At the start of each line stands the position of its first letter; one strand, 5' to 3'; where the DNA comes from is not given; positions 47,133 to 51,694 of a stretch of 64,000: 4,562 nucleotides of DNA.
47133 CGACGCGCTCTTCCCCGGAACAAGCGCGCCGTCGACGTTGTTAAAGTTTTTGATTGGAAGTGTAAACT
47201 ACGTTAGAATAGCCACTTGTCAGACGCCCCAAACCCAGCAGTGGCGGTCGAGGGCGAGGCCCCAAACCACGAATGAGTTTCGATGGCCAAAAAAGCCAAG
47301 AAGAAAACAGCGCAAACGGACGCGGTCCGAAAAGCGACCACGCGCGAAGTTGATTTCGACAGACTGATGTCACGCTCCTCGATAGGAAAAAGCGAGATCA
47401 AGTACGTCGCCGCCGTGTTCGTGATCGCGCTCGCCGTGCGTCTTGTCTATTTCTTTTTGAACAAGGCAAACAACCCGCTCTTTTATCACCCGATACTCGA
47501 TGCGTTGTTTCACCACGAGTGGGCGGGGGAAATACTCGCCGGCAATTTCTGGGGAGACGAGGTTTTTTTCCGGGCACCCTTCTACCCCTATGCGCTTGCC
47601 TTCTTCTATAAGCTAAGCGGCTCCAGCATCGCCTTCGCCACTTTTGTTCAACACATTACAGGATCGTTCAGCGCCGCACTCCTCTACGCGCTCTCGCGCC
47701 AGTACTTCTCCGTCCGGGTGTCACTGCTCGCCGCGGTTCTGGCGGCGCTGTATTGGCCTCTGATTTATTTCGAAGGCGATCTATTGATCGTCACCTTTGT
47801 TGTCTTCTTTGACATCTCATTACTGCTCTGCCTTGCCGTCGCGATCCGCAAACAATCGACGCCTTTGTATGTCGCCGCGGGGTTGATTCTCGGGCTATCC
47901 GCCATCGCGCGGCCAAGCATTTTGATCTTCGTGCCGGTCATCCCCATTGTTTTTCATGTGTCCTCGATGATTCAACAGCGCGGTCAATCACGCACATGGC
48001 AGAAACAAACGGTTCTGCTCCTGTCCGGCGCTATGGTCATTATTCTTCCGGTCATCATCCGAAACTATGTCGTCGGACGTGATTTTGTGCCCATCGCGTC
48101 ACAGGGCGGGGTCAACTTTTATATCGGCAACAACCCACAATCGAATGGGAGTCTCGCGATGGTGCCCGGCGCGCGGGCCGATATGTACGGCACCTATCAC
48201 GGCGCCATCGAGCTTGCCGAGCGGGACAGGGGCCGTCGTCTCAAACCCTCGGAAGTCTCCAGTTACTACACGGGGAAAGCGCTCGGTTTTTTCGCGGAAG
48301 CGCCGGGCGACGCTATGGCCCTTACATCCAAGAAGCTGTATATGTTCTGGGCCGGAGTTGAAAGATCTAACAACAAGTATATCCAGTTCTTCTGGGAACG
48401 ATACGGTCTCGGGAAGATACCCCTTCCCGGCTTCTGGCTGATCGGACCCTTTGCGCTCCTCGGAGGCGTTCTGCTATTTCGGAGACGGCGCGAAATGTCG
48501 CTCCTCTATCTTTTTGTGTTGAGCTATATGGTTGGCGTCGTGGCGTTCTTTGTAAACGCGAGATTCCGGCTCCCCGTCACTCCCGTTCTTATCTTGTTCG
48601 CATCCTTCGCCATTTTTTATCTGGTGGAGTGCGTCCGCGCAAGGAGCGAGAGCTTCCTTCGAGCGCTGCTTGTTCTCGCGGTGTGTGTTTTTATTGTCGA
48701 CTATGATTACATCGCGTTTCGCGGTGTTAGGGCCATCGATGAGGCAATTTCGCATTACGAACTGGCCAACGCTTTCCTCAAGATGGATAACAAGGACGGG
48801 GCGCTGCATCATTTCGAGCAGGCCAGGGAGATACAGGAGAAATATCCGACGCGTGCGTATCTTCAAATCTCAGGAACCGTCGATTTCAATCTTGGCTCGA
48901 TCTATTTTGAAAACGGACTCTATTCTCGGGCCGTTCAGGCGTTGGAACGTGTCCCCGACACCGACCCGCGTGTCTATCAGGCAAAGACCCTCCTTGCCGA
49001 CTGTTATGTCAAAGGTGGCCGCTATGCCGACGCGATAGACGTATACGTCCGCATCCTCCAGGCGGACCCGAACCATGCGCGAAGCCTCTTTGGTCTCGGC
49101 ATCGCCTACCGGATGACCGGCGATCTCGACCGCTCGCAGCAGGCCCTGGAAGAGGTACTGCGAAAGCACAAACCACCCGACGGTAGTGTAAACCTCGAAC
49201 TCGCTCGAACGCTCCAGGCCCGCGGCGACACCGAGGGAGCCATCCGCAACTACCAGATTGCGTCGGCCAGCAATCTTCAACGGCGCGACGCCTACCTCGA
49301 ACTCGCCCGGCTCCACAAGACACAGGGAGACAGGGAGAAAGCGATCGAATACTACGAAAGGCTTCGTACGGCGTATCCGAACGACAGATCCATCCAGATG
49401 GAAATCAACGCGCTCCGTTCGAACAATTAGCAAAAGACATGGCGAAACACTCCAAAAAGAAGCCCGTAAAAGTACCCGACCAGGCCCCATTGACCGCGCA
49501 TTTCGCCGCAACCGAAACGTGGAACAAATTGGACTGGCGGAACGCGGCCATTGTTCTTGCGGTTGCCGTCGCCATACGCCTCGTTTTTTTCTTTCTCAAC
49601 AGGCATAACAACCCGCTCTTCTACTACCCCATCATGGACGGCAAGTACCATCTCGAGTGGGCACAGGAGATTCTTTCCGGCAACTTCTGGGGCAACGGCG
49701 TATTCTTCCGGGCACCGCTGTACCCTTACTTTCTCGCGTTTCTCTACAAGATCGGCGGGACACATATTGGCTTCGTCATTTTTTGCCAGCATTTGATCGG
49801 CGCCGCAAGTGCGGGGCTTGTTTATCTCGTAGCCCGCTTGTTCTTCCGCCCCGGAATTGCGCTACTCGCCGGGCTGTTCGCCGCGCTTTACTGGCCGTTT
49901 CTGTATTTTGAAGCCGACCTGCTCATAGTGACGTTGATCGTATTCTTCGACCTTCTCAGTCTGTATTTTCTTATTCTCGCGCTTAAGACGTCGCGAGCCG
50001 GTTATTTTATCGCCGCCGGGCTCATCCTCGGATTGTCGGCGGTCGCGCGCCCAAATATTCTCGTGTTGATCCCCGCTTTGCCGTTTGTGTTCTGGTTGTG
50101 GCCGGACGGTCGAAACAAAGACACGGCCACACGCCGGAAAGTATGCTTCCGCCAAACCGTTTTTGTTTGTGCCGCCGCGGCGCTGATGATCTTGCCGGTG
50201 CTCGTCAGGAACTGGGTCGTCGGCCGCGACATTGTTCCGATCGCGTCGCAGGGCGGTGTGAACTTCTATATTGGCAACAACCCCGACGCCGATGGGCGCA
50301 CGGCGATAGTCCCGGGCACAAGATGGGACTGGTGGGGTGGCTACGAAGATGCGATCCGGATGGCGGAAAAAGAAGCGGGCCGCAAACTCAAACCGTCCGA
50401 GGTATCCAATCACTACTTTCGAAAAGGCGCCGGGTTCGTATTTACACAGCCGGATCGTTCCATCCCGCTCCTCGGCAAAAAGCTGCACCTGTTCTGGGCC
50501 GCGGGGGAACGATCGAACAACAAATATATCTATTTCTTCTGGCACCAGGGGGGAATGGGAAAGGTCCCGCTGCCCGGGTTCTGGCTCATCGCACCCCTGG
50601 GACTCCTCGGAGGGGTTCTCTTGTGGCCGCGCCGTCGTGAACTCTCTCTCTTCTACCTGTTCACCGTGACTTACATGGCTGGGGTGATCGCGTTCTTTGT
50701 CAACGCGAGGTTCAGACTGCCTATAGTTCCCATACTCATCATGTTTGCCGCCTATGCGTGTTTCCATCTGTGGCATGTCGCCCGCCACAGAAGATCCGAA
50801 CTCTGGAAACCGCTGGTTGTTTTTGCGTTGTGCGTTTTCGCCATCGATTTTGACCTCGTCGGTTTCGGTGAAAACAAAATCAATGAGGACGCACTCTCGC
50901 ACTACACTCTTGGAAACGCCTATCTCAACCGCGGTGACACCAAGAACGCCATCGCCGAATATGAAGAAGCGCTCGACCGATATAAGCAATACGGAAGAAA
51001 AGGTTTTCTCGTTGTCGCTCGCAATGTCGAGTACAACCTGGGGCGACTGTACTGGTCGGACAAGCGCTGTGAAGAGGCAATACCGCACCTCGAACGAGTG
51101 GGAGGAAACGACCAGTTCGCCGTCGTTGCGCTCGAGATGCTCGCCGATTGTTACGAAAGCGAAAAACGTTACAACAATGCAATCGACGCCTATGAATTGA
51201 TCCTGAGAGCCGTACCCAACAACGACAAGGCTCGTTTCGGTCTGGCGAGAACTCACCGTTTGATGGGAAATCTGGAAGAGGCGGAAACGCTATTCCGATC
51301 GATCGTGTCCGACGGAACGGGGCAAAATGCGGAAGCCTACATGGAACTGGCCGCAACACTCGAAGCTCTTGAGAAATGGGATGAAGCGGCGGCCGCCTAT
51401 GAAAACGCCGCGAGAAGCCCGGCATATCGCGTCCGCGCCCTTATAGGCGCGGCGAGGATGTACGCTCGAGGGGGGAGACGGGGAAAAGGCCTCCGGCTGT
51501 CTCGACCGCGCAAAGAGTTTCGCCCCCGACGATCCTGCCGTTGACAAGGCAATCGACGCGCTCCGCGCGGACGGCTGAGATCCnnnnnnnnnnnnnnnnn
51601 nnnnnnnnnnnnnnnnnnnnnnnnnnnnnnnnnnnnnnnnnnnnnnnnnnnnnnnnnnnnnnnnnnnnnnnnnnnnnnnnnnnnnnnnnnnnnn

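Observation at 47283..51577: Tandem pair of TMTC-like GT-C glycosyltransferase + TPR genes, plus a stand-alone GT-C copy at 28128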

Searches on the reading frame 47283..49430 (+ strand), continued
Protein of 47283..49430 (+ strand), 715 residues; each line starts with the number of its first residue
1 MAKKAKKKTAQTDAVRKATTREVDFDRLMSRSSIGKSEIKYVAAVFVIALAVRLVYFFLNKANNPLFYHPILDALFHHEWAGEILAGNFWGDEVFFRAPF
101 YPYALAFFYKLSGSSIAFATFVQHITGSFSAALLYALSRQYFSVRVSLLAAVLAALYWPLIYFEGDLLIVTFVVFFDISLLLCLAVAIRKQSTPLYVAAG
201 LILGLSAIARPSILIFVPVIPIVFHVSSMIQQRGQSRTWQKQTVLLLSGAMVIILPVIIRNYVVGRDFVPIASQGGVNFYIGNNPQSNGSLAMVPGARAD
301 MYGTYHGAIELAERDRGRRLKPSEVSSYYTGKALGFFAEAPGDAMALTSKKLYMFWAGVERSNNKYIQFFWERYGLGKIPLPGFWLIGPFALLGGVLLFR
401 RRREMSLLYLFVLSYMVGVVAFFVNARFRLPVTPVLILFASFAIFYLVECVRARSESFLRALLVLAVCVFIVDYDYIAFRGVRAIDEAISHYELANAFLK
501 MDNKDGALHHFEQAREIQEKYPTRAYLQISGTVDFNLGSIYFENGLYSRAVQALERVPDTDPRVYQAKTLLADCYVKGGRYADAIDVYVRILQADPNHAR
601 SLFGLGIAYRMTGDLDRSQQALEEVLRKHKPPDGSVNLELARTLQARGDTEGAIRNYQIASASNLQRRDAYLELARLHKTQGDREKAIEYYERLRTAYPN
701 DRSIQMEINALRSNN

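Call 26: predict_structure(alignment_id=A1)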
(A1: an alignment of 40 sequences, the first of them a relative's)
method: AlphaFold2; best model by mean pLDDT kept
length: 715 residues; sequences in the alignment: 40
mean_pLDDT: 85.2   pTM: 0.77
mean pLDDT of the five models: 85.2, 84.6, 83.9, 82.3, 82.0
residues with pLDDT >= 90: 362; 70-90: 264; 50-70: 62; < 50: 27
segments of 3 or more residues with pLDDT < 50: 1-9, 12-20, 361-365
pLDDT, mean of each block of 10 residues (from residue 1): 47 47 74 77 94 87 80 78 87 81 91 88 92 95 94 80 61 93 93 94 94 91 88 70 95 94 85 86 79 67 70 91 90 94 91 80 54 67 85 94 92 92 70 94 95 90 94 74 70 84 91 91 77 93 94 90 88 93 95 89 94 94 90 89 93 94 90 92 90 90 87 72
secondary structure, 60 per line:
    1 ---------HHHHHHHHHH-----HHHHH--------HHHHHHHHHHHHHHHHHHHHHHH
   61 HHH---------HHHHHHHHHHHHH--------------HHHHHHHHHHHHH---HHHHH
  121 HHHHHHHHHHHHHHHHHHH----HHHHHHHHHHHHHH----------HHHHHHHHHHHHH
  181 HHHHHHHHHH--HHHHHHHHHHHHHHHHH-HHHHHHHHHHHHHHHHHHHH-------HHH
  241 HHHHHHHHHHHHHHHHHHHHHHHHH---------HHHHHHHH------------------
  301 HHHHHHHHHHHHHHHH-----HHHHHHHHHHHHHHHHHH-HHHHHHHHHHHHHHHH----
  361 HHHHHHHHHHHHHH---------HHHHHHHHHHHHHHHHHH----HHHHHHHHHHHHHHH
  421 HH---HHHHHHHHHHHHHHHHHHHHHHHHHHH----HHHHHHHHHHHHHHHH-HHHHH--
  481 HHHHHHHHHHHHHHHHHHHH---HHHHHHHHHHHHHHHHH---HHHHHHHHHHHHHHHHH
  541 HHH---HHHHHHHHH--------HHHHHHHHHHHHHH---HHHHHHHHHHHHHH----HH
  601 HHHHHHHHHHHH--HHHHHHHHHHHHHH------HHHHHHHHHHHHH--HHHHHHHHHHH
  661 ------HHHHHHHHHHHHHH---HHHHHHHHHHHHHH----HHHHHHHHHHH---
elements in order (helices of 4 or more, strands of 3 or more residues): H10-19 H25-29 H38-63 H73-85 H100-112 H116-139 H144-157 H168-190 H193-209 H211-230 H238-265 H275-282 H301-316 H322-339 H341-356 H361-374 H384-401 H406-422 H426-452 H457-472 H474-478 H481-500 H504-520 H524-543 H547-555 H564-577 H581-594 H599-612 H615-628 H635-647 H650-660 H667-680 H684-697 H702-712

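Call 28: fold_search(model_id=the predicted structure, library=pdb)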
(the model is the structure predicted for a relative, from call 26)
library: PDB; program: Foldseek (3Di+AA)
matches with E <= 10: 1605; with E <= 0.001: 336
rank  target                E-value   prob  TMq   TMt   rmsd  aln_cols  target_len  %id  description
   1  9qhc_B                8.4e-09  1.00  0.28  0.69  14.7       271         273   24  Crystal structure of 8-repeat CTPR protein with eliminated coordination sites (released 2025-10-22)
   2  9qhb                  9.0e-09  1.00  0.28  0.69   3.1       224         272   27  Crystal structure of 16-repeat CTPR protein with eliminated coordination sites (released 2025-10-22)
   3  8chy                  1.6e-08  1.00  0.27  0.65   3.7       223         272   27  Crystal structure of an 8-repeat consensus TPR superhelix with Zinc. (released 2024-02-21)
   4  9qhc_A                1.6e-08  1.00  0.28  0.69   8.1       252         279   26  Crystal structure of 8-repeat CTPR protein with eliminated coordination sites (released 2025-10-22)
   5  6eou                  8.9e-08  1.00  0.27  0.54  15.6       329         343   18  O-GlcNAc transferase TPR domain with the intellectual disability associated mutation L254F (released 2018-05-09)
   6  1w3b_A                9.3e-08  1.00  0.26  0.45  19.8       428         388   18  The superhelical TPR domain of O-linked GlcNAc transferase reveals structural similarities to importin alpha. (released 2004-09-09)
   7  1w3b_B                2.9e-07  1.00  0.23  0.42  18.4       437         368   16  The superhelical TPR domain of O-linked GlcNAc transferase reveals structural similarities to importin alpha. (released 2004-09-09)
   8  9rtt_Q                6.6e-07  1.00  0.22  0.18  30.8       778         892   11  Activated Elongation Complex with IWS1 and ELOF1 (released 2025-09-03)
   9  7ntf_A                7.4e-07  1.00  0.26  0.21  20.6       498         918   16  Cryo-EM structure of unliganded O-GlcNAc transferase (released 2021-11-17)
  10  7ntf_B                1.4e-06  1.00  0.25  0.22  19.0       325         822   18  Cryo-EM structure of unliganded O-GlcNAc transferase (released 2021-11-17)
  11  9hvq_Q                1.4e-06  1.00  0.23  0.20  33.1       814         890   10  Structure of the transcribing Pol II-DSIF-PAF-SPT6-RECQL5 complex (released 2025-07-16)
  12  8dtg_B                1.7e-06  1.00  0.23  0.23  10.8       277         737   19  Cryo-EM structure of Arabidopsis SPY alternative conformation 1 (released 2023-03-08)
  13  8bbg_D                2.2e-06  1.00  0.26  0.15  23.6       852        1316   12  Structure of the IFT-A complex; anterograde IFT-A train model (released 2022-12-21)
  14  8dtg_A                2.6e-06  1.00  0.25  0.23  17.3       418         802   16  Cryo-EM structure of Arabidopsis SPY alternative conformation 1 (released 2023-03-08)
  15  8dth_B                2.7e-06  1.00  0.24  0.24  12.8       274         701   18  Cryo-EM structure of Arabidopsis SPY alternative conformation 2 (released 2023-03-08)
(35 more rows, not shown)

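Call 31: find_encoding_contigs(protein=P0007, flank=8000, max_places=2)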
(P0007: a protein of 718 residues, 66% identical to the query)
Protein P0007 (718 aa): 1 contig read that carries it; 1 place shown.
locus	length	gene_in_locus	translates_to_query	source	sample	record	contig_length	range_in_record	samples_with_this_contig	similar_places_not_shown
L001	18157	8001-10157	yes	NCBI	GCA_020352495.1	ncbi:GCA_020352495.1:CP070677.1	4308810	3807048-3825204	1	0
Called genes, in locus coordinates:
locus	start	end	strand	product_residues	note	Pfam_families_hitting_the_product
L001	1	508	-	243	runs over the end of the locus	-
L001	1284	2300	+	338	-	PF00490:ALAD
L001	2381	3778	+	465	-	PF04055:Radical_SAM, PF06969:HemN_C (weak)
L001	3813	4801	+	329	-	PF00762:Ferrochelatase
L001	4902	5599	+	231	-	PF00006:ATP-synt_ab, PF22919:ATP-synt_VA_C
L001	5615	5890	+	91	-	PF02823:ATP-synt_DE_N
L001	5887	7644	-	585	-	PF01590:GAF, PF13185:GAF_2, PF13492:GAF_3, PF00989:PAS, PF13188:PAS_8 (weak), PF13426:PAS_9, PF00512:HisKA, PF02518:HATPase_c, +2 more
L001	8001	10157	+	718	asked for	PF13174:TPR_6 (faint), PF13231:PMT_2, PF13176:TPR_7 (faint), PF13374:TPR_10 (faint), PF13432:TPR_16, PF14559:TPR_19, PF13424:TPR_12, PF13432:TPR_16 (weak), +8 more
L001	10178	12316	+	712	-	PF13231:PMT_2, PF13176:TPR_7 (faint), PF13374:TPR_10 (faint), PF00515:TPR_1 (faint), PF07719:TPR_2 (faint), PF13424:TPR_12, PF13432:TPR_16 (weak), PF14559:TPR_19 (weak), +8 more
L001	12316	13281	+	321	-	PF14450:FtsA (faint), PF02541:Ppx-GppA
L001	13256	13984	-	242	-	PF00849:PseudoU_synth_2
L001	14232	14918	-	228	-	-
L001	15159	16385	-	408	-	PF04389:Peptidase_M28, PF01546:Peptidase_M20 (weak)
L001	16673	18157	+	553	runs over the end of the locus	PF00496:SBP_bac_5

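Call 41: find_encoding_contigs(protein=P0109, flank=8000, max_places=2)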
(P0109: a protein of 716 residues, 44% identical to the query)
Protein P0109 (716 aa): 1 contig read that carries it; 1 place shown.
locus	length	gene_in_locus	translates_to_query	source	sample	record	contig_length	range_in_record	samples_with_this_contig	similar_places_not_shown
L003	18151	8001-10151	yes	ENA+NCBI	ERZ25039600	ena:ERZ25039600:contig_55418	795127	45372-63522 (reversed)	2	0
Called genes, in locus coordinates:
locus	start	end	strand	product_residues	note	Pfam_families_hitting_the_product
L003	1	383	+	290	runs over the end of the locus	PF00119:ATP-synt_A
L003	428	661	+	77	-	PF00137:ATP-synt_C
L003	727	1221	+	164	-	PF00430:ATP-synt_B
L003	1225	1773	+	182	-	PF00213:OSCP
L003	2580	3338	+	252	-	PF00006:ATP-synt_ab, PF00306:ATP-synt_ab_C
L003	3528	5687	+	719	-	PF00231:ATP-synt, PF02874:ATP-synt_ab_N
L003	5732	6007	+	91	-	PF02823:ATP-synt_DE_N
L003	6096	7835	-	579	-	PF01590:GAF, PF13185:GAF_2, PF13492:GAF_3, PF00989:PAS, PF13188:PAS_8 (weak), PF13426:PAS_9, PF00512:HisKA, PF02518:HATPase_c, +1 more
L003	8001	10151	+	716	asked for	PF13231:PMT_2, PF13432:TPR_16 (faint), PF07719:TPR_2 (faint), PF13424:TPR_12 (faint), PF13428:TPR_14 (faint), PF00515:TPR_1 (faint), PF13174:TPR_6 (faint), PF14559:TPR_19, +4 more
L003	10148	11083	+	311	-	PF02541:Ppx-GppA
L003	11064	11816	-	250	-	PF00849:PseudoU_synth_2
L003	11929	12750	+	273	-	PF00005:ABC_tran, PF13304:AAA_21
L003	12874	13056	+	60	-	-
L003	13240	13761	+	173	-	PF02274:ADI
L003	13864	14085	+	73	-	PF02274:ADI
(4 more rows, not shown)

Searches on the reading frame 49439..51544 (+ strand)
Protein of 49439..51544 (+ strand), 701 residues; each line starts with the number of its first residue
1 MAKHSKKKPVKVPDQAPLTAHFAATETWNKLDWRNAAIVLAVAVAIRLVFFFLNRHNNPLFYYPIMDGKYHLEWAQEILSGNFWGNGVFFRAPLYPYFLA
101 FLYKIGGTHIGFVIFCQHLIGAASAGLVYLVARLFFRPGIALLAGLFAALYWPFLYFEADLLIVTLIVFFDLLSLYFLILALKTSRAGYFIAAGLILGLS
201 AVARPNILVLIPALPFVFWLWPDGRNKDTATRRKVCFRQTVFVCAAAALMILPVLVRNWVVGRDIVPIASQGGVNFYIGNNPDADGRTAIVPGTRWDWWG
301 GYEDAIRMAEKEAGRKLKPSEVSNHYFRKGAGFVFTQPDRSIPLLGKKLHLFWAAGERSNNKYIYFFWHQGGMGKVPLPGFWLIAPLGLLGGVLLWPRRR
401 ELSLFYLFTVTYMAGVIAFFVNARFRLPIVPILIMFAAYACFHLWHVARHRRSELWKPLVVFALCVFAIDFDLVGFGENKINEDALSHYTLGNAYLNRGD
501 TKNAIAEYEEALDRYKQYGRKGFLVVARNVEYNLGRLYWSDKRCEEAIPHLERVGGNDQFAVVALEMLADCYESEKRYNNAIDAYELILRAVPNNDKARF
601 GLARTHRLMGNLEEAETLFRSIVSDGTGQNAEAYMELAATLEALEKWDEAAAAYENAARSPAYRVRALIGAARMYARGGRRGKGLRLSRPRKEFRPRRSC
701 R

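Call 3: search_protein_families(library=pfam, proteins=[window:49439-51544:+], max_evalue=0.1)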
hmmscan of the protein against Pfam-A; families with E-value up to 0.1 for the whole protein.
window:49439-51544:+ (701 aa): 28 families (the best 25 are shown)
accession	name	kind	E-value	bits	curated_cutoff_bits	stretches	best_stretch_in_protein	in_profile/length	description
PF07719.23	TPR_2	-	5.4e-17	60.9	27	2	485-517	1-33/34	Tetratricopeptide repeat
PF13424.12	TPR_12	-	1.4e-15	57.7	30.1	2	486-553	4-70/77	Tetratricopeptide repeat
PF13181.12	TPR_8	-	4e-15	55.1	25.7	2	487-516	3-32/34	Tetratricopeptide repeat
PF00515.34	TPR_1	-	5.4e-15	54.9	27.8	2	485-515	1-31/34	Tetratricopeptide repeat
PF13432.12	TPR_16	-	6.2e-15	55.8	32.7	3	532-595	1-64/65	Tetratricopeptide repeat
PF13428.12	TPR_14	-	6e-14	51.6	23.5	3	564-604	3-43/44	Tetratricopeptide repeat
PF13174.12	TPR_6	-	6.1e-13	48.9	26.3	1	489-516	4-31/33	Tetratricopeptide repeat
PF13231.12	PMT_2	-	1.6e-12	48.4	26.1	1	92-235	3-143/160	Dolichyl-phosphate-mannose-protein mannosyltransferase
PF14559.12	TPR_19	-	3.1e-11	43.9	25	1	575-634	4-62/68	Tetratricopeptide repeat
PF13176.12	TPR_7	-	6.9e-11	41.8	27.9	0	564-594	1-31/36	Tetratricopeptide repeat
PF12895.13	ANAPC3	-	5.5e-10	39.8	27.2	1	576-656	3-81/82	Anaphase-promoting complex, cyclosome, subunit 3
PF13374.12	TPR_10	-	1.9e-08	34.5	27.5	1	491-517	8-34/42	Tetratricopeptide repeat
PF13431.12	TPR_17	-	5.4e-08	32.9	24.4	1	585-616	2-33/34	Tetratricopeptide repeat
PF24575.1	TPR_Slam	-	2.4e-06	28.3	35.2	1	572-617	57-102/104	Surface lipoprotein assembly modifier, N-terminal TPR repeats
PF14938.12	SNAP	-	0.00015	21.8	25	1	482-600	71-193/282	Soluble NSF attachment protein, SNAP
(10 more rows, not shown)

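Call 4: search_protein_families(library=ncbifam, proteins=[window:49439-51544:+], max_evalue=0.1)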
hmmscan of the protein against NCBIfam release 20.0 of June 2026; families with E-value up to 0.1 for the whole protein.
window:49439-51544:+ (701 aa): 25 families
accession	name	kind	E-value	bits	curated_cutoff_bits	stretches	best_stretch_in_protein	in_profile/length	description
TIGR02917.1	PEP_TPR_lipo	equivalog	8.9e-13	47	312.2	1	533-658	674-797/899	XrtA/PEP-CTERM system TPR-repeat protein PrsT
TIGR02795.1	tol_pal_ybgF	equivalog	3.2e-09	37.4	90.1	2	485-517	39-71/119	tol-pal system protein YbgF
TIGR02552.1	LcrH_SycD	equivalog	1.1e-08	34.9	104.8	1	568-622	58-112/136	SycD/LcrH family type III secretion system chaperone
NF040959.1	MamA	equivalog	3.2e-08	33.3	200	1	537-657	46-165/204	magnetosome protein MamA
NF053607.1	CHU_0125_OmpA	equivalog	4.2e-08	32.2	620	1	575-659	32-115/639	CHU_0125 family OmpA-like outer membrane integrity protein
TIGR03939.1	PGA_TPR_OMP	equivalog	4.8e-08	31.7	366.65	1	543-658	68-181/800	poly-beta-1,6 N-acetyl-D-glucosamine export porin PgaA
NF033920.0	C39_PA2778_fam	equivalog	3.7e-07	29.8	150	1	572-659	166-252/255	PA2778 family cysteine peptidase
NF047371.1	FlcA_CTERM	equivalog_domain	9e-07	27.7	300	2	569-659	162-251/646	periplasmic flagellar collar protein FlcA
NF052312.1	T9SS_PorW_SprE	equivalog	1.1e-06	27.6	250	2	575-660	117-208/716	type IX secretion system periplasmic lipoprotein PorW/SprE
NF008757.0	PRK11788.1-5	equivalog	1.8e-05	24.1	363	1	482-587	65-166/388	lipopolysaccharide assembly protein LapB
NF047507.1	TPR_BatC_Lepto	exception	3.7e-05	23.3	175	1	485-515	96-126/214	TPR repeat-containing protein BatC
NF008756.0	PRK11788.1-4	equivalog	5.3e-05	22.4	474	1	487-582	180-269/389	lipopolysaccharide assembly protein LapB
NF047440.1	LA3751_2_3_fam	subfamily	8.1e-05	21.6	200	1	94-260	84-242/460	LA_3751/LA_3752 family putative glycosyltransferase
NF052230.1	T9SS_PorE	exception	0.00055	18.3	600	1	562-654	58-147/648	PorE family type IX secretion system protein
NF008755.0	PRK11788.1-3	equivalog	0.0011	18.4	430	1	488-660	73-243/388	lipopolysaccharide assembly protein LapB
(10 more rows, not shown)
